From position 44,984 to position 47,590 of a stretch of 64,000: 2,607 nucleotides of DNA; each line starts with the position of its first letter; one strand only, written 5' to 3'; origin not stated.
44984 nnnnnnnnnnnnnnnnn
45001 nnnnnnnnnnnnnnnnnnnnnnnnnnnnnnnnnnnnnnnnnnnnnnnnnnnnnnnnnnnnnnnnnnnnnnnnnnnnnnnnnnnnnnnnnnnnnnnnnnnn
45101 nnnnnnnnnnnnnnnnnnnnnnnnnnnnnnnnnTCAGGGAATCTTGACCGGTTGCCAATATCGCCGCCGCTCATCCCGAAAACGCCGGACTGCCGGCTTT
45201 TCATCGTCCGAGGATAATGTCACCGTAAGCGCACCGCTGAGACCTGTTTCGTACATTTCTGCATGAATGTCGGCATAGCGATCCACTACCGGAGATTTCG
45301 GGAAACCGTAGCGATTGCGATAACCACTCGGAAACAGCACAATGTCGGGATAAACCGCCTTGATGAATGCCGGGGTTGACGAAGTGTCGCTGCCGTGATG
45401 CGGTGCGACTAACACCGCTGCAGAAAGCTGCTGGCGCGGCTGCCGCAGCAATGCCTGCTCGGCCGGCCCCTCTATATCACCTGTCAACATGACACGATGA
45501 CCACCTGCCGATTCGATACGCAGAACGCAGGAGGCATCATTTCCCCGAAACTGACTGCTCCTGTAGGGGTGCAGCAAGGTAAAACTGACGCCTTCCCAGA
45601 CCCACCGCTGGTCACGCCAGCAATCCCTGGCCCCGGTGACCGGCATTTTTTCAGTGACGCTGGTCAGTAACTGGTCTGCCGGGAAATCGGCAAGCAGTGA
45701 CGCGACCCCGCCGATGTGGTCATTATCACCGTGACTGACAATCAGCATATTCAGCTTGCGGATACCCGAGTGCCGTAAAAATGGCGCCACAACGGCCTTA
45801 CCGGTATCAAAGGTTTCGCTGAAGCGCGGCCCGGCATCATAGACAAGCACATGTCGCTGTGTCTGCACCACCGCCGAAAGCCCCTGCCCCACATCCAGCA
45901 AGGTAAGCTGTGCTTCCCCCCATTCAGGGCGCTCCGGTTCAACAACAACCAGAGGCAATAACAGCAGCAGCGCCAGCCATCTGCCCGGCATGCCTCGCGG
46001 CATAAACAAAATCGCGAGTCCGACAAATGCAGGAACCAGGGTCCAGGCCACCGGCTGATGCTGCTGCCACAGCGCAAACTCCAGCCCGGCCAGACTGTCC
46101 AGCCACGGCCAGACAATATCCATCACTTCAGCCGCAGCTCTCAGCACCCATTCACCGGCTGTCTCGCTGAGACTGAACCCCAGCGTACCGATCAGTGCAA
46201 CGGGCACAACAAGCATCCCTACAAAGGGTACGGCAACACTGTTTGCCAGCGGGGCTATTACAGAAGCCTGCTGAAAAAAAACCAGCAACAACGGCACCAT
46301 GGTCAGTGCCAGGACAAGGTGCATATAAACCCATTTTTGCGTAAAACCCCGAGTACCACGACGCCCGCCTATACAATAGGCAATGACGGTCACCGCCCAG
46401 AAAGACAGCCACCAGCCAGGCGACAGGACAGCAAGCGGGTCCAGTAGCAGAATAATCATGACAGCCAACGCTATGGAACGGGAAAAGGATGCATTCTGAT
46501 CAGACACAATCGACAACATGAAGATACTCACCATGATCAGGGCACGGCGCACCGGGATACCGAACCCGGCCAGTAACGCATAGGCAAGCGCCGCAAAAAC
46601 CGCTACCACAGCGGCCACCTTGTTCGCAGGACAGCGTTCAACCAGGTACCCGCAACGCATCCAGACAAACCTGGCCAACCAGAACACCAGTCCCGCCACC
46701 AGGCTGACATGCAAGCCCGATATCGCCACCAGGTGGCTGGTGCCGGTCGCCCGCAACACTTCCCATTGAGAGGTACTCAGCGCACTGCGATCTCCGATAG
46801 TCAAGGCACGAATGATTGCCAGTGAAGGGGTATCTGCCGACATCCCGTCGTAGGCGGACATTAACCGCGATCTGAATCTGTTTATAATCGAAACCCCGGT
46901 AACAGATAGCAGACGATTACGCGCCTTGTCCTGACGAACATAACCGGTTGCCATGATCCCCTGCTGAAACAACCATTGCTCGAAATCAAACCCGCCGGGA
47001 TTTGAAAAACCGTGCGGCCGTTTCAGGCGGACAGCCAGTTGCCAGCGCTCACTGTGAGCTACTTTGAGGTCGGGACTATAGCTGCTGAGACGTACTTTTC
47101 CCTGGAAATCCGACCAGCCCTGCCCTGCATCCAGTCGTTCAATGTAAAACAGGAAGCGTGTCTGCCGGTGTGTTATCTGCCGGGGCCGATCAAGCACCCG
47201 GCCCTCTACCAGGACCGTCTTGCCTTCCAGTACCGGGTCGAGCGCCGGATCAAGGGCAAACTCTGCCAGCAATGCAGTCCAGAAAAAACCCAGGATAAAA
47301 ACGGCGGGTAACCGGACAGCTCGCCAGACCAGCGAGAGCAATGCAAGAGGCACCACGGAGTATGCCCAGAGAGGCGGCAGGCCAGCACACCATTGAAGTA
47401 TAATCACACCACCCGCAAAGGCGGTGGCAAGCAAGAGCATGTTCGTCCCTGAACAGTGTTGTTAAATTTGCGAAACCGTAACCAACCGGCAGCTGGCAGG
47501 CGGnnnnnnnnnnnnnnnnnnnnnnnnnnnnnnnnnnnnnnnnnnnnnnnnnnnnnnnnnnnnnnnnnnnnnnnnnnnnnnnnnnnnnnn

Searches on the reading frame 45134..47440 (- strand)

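Call 65: search_protein_families(library=pfam, proteins=[window:45134-47440:-], max_evalue=0.001)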
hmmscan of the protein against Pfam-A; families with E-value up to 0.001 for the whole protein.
window:45134-47440:- (768 aa): 3 families
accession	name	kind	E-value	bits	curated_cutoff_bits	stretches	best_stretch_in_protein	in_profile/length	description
PF03772.21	Competence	-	1.2e-60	205.7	23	1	213-483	1-268/270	Competence protein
PF13567.11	DUF4131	-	1.9e-33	115.9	31.6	1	22-171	5-162/165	Domain of unknown function (DUF4131)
PF00753.33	Lactamase_B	-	2.8e-12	47.4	22.7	1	516-700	2-189/196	Metallo-beta-lactamase superfamily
